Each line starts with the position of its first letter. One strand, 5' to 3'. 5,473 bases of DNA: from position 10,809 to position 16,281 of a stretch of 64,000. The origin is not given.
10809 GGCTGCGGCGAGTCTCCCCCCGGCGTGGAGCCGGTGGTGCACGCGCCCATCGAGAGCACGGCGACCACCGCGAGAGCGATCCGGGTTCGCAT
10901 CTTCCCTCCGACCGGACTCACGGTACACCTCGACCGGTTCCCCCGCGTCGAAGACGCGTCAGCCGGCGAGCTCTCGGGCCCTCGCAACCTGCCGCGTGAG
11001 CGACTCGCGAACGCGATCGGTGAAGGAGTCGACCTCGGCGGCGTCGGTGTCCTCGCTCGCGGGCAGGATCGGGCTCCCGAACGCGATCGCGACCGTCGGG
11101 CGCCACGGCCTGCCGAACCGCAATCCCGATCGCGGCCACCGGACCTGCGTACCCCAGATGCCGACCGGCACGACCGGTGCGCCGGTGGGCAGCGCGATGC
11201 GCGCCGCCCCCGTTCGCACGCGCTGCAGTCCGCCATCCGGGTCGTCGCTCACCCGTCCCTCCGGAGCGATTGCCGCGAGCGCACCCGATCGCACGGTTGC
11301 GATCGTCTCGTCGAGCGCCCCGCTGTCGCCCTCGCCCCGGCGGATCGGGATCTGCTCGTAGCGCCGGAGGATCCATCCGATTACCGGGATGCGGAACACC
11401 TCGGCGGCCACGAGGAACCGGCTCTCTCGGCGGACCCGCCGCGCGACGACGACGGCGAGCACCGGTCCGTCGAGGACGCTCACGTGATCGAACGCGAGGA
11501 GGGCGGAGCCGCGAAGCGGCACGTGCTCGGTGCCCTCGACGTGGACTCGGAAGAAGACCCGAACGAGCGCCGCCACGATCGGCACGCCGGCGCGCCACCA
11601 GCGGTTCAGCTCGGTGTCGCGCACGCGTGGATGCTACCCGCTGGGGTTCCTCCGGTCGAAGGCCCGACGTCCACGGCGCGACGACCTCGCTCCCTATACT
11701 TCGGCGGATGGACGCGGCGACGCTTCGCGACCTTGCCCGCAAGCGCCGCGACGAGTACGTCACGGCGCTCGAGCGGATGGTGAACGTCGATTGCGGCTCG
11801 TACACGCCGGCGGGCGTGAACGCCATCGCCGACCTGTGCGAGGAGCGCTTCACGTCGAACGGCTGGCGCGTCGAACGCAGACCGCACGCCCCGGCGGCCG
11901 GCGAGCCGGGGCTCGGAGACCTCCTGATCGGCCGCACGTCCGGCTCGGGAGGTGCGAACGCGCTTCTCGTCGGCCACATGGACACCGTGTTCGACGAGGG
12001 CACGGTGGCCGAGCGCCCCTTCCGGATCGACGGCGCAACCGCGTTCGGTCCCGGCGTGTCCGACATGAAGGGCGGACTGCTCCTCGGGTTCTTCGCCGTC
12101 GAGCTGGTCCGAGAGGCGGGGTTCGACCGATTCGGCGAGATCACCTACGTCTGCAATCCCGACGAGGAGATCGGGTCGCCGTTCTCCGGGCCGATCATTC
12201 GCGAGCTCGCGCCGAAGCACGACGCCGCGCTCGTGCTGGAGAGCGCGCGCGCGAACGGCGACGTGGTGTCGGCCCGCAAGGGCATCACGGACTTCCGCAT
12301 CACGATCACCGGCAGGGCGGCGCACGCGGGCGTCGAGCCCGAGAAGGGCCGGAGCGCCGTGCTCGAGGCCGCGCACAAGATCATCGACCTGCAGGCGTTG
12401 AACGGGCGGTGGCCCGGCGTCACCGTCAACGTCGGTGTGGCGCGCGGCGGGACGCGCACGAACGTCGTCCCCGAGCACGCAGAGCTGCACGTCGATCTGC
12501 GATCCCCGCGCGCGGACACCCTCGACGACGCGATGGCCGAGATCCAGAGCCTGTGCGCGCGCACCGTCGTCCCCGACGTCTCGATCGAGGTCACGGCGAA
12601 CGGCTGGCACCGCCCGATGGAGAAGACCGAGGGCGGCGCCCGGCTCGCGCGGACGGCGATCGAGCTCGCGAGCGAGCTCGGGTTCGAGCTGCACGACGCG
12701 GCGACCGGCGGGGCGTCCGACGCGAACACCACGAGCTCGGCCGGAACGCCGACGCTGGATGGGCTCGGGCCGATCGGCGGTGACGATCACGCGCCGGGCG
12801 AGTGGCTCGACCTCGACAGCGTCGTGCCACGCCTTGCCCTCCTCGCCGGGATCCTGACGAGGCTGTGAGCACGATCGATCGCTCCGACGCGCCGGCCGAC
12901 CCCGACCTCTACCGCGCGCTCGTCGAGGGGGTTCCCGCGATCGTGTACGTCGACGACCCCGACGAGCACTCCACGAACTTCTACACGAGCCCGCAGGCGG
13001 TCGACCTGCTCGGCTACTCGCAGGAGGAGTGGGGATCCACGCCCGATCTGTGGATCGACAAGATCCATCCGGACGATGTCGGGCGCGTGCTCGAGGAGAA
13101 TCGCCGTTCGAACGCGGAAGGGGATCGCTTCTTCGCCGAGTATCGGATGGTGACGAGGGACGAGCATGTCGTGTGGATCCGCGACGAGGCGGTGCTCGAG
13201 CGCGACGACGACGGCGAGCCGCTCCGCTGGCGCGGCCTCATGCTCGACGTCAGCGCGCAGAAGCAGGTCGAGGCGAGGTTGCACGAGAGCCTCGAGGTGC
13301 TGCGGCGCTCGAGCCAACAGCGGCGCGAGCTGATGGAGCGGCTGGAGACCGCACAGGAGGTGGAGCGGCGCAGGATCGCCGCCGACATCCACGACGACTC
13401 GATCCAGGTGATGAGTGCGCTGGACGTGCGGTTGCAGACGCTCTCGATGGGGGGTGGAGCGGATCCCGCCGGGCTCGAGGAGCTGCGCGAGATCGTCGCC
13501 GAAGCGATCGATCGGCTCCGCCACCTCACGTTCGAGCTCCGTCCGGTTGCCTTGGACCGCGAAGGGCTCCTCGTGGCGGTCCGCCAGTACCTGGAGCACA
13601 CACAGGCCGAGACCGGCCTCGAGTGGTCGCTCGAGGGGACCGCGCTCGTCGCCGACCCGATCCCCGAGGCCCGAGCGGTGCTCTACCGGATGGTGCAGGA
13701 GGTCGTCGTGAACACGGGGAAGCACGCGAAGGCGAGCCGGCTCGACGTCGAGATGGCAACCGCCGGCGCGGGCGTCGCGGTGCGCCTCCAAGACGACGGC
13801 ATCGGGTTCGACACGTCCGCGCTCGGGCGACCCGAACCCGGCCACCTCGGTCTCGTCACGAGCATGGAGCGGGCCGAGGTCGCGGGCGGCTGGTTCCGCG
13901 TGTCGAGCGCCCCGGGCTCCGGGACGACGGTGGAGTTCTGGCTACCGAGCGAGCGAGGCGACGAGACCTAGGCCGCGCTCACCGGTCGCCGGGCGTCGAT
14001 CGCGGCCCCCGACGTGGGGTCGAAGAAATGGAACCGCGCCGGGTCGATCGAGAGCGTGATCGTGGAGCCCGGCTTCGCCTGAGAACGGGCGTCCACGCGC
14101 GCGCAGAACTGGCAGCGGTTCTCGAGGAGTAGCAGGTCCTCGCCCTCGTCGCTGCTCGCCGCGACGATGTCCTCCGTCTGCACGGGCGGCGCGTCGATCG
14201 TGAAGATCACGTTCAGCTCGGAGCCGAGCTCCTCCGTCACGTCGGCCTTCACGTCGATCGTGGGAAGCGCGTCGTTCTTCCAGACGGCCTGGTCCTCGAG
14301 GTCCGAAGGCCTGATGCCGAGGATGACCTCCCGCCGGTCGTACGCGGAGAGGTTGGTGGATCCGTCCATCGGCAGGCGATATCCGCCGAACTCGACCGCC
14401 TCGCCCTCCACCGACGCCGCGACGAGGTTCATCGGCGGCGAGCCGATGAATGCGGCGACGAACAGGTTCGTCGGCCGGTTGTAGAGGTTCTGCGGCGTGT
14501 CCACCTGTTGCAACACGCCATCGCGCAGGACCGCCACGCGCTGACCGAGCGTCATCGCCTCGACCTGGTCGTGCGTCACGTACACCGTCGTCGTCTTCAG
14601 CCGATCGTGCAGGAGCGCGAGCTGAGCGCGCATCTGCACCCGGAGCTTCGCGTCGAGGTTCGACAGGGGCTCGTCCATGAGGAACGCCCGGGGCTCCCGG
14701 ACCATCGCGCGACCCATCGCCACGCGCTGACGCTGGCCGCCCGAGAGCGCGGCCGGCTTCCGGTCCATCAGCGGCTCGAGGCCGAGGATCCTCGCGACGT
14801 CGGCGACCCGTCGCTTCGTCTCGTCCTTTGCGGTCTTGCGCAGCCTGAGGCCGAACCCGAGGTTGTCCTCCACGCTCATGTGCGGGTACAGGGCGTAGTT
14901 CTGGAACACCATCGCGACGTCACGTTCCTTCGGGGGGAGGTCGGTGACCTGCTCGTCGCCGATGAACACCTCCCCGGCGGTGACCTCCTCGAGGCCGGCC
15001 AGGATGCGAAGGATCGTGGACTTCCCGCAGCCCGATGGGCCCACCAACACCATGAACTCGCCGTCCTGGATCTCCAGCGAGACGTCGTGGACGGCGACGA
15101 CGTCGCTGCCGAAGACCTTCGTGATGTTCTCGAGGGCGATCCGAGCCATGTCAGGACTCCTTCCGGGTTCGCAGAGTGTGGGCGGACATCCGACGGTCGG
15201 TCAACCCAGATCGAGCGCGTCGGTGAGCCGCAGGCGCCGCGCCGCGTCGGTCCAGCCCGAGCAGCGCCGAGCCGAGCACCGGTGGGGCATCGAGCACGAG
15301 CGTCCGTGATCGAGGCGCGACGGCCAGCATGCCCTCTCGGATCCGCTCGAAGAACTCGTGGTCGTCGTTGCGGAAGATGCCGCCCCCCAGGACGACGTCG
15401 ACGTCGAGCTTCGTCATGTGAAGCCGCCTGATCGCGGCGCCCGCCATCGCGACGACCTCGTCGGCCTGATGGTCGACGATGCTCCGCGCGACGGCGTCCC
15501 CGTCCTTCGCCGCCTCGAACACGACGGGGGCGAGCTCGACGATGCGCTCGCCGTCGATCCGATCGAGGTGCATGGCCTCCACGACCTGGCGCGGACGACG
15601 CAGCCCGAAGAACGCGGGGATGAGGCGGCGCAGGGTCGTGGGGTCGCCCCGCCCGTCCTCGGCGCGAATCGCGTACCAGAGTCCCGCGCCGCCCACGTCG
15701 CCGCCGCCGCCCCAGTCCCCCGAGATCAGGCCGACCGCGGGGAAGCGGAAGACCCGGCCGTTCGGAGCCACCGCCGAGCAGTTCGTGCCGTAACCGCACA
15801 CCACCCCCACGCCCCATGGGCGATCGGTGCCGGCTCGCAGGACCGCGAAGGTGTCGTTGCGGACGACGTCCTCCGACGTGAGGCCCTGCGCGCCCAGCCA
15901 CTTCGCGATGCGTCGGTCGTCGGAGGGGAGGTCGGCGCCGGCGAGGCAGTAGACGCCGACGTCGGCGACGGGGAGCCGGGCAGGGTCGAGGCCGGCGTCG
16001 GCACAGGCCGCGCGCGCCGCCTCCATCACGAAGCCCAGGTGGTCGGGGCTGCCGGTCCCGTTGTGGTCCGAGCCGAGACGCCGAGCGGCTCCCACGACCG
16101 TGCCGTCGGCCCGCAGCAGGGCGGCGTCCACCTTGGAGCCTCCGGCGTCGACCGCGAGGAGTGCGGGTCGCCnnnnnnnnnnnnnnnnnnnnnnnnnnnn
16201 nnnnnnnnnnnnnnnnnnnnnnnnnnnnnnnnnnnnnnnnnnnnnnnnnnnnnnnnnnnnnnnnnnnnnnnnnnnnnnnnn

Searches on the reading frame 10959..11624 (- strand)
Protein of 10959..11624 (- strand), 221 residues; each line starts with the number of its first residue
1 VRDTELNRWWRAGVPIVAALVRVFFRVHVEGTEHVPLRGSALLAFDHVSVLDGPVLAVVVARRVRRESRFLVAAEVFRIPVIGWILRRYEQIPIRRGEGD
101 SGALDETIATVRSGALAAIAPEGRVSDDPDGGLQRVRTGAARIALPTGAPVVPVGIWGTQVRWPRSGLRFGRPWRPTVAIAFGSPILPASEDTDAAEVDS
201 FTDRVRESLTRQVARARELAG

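Call 21: search_protein_families(library=pfam, proteins=[window:10959-11624:-])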
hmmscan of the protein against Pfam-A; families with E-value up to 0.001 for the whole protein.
window:10959-11624:- (221 aa): 1 family
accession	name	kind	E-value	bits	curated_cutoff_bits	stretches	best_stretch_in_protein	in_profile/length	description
PF01553.26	Acyltransferase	-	7.1e-24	84.5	23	1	26-157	1-132/132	Acyltransferase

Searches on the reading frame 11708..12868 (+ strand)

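Call 21: search_protein_families(library=pfam, proteins=[window:11708-12868:+])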
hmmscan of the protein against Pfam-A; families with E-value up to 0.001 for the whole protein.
window:11708-12868:+ (386 aa): 2 families
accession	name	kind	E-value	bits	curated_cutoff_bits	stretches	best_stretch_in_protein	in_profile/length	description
PF07687.19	M20_dimer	-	8.9e-26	90.4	21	1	189-286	2-102/107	Peptidase dimerisation domain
PF01546.33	Peptidase_M20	-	8.3e-25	88.3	24.6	1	86-384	1-205/206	Peptidase family M20/M25/M40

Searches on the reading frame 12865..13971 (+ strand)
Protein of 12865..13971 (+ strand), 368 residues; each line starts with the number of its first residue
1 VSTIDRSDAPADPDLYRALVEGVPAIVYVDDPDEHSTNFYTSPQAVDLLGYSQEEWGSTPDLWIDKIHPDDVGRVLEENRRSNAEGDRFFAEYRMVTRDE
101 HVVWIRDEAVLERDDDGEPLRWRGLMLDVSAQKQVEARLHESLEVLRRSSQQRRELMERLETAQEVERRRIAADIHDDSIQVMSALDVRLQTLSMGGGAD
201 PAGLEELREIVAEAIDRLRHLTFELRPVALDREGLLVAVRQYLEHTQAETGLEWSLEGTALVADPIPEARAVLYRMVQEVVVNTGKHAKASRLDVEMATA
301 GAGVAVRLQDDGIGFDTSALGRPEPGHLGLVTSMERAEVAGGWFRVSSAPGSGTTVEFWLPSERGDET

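Call 21: search_protein_families(library=pfam, proteins=[window:12865-13971:+])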
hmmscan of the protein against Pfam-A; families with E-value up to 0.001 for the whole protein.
window:12865-13971:+ (368 aa): 4 families
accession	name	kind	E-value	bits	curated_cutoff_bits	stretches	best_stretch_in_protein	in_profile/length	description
PF08447.18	PAS_3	-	1.8e-18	67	25.6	1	39-125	2-88/89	PAS fold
PF02518.31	HATPase_c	-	2.9e-11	44.2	26.4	1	272-363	5-110/111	Histidine kinase-, DNA gyrase B-, and HSP90-like ATPase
PF07730.19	HisKA_3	-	2e-09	38.3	24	1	167-230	1-68/68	Histidine kinase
PF00989.32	PAS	-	0.00018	21.9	22.6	1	15-129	2-113/113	PAS fold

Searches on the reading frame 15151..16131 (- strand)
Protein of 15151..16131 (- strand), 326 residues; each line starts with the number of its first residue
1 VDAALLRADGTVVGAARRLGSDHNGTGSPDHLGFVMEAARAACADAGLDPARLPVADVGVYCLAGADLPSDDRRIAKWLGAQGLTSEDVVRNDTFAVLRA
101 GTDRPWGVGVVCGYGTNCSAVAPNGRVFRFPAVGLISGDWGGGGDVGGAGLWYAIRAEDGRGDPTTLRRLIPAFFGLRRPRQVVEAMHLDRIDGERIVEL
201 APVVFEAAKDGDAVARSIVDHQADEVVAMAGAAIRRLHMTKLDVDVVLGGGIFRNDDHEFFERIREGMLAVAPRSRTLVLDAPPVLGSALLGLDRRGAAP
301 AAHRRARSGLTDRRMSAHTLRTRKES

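Call 21: search_protein_families(library=pfam, proteins=[window:15151-16131:-])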
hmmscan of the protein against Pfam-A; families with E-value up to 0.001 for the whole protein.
window:15151-16131:- (326 aa): 1 family
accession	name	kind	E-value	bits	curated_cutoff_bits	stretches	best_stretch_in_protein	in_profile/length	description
PF01869.26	BcrAD_BadFG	-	1.2e-17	64.7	31.5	1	3-261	12-240/271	BadF/BadG/BcrA/BcrD ATPase family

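Call 72: search_protein_families(library=ncbifam, proteins=[window:15151-16131:-], max_evalue=1e-8)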
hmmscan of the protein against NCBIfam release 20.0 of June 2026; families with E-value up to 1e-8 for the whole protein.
window:15151-16131:- (326 aa): 1 family
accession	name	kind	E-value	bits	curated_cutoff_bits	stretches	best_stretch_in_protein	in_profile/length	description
NF046058.1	NagK_SO3507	equivalog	8e-15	55.1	370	1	27-231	46-243/295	N-acetylglucosamine kinase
